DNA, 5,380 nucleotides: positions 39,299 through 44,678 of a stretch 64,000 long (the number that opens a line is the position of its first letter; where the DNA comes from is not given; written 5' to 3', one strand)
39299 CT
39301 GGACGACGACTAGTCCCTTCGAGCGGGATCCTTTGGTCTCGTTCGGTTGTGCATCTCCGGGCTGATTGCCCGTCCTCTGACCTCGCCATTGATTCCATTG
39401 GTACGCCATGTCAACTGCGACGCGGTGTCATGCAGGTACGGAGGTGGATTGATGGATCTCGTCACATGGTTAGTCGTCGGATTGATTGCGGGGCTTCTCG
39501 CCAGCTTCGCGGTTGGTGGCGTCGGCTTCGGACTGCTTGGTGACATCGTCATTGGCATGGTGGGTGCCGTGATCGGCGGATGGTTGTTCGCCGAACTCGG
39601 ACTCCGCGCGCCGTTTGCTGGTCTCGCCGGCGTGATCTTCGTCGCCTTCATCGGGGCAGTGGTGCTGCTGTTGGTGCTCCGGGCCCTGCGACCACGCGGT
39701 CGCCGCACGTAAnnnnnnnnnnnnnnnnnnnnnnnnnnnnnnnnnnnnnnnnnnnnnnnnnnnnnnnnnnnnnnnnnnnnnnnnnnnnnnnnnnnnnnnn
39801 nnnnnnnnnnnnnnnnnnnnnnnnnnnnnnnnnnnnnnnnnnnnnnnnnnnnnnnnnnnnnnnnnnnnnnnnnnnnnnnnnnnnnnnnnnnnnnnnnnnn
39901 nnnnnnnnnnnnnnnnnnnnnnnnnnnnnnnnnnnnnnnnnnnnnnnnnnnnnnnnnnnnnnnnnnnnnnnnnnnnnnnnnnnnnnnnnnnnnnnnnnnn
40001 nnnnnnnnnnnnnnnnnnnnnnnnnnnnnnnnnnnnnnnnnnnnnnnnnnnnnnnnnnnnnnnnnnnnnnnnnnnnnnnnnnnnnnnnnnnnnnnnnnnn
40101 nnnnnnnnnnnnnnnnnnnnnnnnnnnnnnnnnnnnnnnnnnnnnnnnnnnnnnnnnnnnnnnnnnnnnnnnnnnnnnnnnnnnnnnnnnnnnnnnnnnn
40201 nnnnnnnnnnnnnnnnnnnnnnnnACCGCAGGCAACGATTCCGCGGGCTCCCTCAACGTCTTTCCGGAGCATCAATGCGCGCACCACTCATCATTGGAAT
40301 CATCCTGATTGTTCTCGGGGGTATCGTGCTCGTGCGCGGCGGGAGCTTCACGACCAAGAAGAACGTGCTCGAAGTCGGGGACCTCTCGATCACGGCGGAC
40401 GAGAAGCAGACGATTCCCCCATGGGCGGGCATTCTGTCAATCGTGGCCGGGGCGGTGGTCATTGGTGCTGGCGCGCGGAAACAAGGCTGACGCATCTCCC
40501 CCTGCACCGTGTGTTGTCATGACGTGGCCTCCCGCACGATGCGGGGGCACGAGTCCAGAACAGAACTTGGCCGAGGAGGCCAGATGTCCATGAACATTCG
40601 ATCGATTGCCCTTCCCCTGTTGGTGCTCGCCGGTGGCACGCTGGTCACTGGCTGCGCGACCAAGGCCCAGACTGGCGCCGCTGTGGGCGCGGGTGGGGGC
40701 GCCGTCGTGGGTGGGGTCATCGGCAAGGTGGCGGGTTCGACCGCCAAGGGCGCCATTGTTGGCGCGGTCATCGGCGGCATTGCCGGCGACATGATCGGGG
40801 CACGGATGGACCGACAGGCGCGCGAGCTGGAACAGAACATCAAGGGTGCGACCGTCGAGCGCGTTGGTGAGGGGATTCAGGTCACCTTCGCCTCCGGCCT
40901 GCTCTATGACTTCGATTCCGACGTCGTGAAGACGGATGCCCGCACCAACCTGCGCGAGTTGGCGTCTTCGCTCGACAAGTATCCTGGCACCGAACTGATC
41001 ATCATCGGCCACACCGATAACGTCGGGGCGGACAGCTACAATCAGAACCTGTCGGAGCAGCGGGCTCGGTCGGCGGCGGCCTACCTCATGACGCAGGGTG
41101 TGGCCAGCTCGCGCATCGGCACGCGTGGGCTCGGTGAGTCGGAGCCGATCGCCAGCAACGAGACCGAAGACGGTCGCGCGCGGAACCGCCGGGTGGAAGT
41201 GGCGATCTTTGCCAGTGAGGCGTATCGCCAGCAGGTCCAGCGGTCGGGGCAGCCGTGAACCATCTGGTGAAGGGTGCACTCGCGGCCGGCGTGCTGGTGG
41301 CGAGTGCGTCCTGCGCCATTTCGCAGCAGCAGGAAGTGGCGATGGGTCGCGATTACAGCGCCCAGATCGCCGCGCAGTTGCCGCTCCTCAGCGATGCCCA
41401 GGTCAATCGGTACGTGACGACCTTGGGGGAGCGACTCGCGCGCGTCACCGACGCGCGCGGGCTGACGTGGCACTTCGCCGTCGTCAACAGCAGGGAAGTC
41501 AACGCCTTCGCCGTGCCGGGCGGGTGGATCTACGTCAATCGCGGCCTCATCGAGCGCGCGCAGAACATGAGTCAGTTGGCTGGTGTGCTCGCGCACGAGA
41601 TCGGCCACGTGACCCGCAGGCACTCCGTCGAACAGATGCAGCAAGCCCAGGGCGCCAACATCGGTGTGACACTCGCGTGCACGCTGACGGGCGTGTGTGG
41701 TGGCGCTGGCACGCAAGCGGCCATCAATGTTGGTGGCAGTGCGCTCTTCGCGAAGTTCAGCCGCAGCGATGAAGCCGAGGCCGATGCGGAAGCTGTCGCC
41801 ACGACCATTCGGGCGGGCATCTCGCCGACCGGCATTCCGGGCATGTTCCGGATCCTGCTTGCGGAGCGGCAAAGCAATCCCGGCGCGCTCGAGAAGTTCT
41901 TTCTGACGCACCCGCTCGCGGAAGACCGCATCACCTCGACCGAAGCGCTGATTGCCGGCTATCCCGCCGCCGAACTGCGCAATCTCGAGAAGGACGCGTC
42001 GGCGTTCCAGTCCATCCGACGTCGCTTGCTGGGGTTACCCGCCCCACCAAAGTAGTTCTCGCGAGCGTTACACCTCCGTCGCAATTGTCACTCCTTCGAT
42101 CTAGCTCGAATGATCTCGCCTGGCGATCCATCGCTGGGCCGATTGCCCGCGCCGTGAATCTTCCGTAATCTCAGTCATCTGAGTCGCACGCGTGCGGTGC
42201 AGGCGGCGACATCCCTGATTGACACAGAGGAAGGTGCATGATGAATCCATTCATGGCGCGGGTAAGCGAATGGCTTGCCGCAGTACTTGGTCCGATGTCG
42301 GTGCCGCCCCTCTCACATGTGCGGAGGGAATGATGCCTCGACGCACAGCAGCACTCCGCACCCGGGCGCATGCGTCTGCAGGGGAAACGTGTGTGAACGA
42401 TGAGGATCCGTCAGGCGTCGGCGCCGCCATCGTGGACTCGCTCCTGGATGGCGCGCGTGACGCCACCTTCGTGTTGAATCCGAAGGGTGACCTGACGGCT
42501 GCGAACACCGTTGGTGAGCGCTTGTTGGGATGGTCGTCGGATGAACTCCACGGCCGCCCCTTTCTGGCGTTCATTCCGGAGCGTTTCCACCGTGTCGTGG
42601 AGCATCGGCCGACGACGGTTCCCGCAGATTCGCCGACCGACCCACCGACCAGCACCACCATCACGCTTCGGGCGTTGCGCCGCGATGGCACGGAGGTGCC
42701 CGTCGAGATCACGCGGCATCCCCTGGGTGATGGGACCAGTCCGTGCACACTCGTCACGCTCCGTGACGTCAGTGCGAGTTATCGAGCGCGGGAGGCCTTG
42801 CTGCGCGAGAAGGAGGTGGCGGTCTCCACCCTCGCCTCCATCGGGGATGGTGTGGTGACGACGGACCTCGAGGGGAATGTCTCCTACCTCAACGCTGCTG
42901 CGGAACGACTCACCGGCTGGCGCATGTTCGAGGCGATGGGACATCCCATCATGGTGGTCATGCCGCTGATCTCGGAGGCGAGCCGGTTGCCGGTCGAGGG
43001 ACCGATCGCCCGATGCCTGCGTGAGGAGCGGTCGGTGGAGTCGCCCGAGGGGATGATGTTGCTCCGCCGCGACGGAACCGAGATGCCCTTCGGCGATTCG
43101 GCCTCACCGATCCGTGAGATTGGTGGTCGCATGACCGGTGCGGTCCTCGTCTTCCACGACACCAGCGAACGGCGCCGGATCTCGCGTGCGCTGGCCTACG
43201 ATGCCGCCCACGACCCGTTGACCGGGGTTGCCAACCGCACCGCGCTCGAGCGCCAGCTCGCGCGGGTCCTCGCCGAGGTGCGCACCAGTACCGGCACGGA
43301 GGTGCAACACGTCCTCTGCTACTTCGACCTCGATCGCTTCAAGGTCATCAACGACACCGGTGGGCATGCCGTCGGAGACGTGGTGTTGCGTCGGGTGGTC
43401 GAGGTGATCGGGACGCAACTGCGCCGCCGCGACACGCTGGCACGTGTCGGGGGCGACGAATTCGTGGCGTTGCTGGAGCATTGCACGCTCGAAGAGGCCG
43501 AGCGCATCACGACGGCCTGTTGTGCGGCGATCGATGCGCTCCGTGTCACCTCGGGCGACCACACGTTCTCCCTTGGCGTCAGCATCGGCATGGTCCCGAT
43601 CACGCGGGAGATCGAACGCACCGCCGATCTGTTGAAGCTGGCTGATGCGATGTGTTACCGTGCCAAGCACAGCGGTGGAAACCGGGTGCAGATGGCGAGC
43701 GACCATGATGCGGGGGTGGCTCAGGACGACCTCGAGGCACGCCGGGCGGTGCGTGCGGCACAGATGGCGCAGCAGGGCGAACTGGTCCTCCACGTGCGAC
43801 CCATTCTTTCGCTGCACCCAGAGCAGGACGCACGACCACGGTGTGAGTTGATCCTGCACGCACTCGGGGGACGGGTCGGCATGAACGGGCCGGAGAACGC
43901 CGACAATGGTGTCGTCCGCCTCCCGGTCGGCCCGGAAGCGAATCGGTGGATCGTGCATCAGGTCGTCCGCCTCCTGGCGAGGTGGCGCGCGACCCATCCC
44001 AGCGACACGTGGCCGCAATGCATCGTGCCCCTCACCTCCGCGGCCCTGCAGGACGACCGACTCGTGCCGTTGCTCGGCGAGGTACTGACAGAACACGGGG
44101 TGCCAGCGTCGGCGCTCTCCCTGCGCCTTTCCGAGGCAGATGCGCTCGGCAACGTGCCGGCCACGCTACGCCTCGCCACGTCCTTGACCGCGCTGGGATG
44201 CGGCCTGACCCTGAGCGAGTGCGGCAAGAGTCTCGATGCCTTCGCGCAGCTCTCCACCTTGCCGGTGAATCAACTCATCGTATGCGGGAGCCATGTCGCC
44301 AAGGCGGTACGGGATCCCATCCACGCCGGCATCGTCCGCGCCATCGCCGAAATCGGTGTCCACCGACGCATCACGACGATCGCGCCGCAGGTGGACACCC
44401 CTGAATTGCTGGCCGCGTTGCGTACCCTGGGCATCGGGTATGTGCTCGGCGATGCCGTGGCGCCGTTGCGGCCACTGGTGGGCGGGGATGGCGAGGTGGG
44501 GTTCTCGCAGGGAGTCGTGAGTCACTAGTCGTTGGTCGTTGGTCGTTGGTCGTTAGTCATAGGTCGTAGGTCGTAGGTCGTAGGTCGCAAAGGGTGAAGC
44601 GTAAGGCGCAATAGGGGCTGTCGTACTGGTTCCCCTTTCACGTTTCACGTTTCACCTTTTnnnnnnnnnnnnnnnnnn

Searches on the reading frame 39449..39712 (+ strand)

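Call 63: search_protein_families(library=pfam, proteins=[window:39449-39712:+])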
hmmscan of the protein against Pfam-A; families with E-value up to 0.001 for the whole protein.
window:39449-39712:+ (87 aa): 1 family
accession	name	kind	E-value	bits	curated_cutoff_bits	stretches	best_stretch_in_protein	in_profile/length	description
PF04226.18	Transgly_assoc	-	3.4e-11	43.6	25.3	1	33-81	1-48/49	Transglycosylase associated protein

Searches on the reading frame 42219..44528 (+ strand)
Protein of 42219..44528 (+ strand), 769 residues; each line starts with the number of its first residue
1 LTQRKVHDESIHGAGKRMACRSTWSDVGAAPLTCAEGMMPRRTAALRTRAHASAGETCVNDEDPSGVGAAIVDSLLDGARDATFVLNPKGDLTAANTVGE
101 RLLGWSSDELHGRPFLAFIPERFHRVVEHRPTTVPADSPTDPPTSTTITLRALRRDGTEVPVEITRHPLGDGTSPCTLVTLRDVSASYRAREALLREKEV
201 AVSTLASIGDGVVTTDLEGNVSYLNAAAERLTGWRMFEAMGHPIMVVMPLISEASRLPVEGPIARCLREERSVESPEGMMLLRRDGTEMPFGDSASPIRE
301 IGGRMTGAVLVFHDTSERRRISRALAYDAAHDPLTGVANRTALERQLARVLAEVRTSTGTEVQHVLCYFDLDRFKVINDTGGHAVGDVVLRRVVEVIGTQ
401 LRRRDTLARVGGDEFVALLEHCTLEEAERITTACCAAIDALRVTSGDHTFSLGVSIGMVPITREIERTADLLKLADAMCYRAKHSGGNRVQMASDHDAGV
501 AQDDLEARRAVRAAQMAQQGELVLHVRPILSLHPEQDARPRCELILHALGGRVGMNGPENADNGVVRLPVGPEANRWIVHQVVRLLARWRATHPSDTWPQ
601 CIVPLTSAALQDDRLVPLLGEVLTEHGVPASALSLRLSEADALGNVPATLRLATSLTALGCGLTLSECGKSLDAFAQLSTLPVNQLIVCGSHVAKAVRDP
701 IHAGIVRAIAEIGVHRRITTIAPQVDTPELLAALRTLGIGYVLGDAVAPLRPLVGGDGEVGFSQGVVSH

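Call 8: search_protein_families(library=pfam, proteins=[window:42219-44528:+])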
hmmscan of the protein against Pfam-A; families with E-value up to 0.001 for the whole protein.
window:42219-44528:+ (769 aa): 6 families
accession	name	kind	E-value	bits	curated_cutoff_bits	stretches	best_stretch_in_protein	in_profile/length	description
PF00990.26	GGDEF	-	1.3e-38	132.8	23.8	1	329-489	1-161/161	Diguanylate cyclase, GGDEF domain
PF00989.32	PAS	-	3.5e-27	95.1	22.6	2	205-314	7-112/113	PAS fold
PF00563.25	EAL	-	3.4e-24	85.9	31.3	1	517-749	8-235/236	EAL domain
PF08448.16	PAS_4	-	9.1e-22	77.8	23.1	2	206-320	2-110/110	PAS fold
PF13426.13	PAS_9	-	3.7e-17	62.9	27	2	210-317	2-103/103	PAS domain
PF13188.13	PAS_8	-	6.5e-08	32.6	21.8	0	207-246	9-45/65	PAS domain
